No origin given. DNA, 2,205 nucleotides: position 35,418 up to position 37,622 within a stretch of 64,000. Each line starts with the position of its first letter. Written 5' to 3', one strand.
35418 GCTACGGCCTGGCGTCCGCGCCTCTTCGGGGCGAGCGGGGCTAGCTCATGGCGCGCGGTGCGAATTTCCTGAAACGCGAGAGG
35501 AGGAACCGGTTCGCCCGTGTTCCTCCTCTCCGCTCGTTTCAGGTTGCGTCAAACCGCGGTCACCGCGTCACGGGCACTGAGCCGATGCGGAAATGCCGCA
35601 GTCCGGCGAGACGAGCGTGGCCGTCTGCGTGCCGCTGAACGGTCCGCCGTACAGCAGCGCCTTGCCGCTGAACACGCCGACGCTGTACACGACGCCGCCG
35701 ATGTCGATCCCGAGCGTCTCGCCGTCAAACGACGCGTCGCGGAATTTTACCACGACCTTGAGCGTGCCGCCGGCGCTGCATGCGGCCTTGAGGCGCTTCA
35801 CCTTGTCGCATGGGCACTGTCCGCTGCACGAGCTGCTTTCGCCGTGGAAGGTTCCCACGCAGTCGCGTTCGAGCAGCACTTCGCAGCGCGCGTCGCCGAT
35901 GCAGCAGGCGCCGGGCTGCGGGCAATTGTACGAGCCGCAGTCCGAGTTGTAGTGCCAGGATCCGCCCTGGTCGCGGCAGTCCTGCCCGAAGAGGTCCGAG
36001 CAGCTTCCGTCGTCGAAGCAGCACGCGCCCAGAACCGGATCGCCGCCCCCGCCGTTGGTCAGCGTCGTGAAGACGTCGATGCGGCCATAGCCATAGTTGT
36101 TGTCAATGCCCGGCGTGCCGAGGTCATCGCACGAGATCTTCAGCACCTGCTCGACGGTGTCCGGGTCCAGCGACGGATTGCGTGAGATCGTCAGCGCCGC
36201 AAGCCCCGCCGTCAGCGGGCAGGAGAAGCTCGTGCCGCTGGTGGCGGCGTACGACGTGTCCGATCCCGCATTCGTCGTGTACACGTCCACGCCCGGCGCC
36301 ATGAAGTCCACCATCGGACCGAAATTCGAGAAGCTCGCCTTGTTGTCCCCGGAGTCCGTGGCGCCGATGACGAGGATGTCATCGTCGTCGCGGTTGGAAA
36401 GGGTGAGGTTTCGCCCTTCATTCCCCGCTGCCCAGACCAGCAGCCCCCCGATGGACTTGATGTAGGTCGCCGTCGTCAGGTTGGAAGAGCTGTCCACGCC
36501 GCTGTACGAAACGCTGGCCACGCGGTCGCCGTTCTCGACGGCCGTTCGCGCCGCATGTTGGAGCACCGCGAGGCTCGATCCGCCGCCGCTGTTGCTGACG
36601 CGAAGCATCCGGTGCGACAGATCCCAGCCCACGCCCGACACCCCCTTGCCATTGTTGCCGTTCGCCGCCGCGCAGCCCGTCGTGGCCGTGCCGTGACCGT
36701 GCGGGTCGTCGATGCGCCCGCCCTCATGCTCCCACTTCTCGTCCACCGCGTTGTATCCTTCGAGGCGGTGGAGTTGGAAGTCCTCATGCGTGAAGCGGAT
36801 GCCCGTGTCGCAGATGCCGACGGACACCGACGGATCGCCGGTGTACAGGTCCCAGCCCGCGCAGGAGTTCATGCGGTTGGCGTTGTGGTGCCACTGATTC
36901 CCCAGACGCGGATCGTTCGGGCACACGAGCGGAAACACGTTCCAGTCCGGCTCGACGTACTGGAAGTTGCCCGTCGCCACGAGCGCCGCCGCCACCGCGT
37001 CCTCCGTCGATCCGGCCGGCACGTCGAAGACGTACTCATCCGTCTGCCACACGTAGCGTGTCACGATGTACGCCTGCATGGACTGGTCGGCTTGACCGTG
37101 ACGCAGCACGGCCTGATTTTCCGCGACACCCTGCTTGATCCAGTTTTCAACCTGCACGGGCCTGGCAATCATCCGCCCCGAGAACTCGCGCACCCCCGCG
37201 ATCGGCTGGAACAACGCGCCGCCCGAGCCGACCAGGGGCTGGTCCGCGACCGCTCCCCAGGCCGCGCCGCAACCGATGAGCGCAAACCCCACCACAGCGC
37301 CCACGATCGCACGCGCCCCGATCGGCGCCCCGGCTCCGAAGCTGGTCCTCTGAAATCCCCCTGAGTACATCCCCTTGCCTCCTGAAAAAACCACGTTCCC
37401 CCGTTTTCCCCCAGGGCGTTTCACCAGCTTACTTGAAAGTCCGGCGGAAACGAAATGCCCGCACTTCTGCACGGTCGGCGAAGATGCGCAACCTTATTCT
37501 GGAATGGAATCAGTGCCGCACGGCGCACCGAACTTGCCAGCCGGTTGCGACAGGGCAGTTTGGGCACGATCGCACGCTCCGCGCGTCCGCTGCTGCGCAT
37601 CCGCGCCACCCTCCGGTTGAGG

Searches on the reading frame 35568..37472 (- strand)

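Call 3: search_protein_families(library=pfam, proteins=[window:35568-37472:-], max_evalue=0.01)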
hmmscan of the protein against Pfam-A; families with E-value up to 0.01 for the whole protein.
window:35568-37472:- (634 aa): 1 family
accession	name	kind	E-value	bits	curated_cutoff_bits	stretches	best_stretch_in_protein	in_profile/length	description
PF00082.27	Peptidase_S8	-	4.7e-41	141.4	21.8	1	215-463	3-288/288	Subtilase family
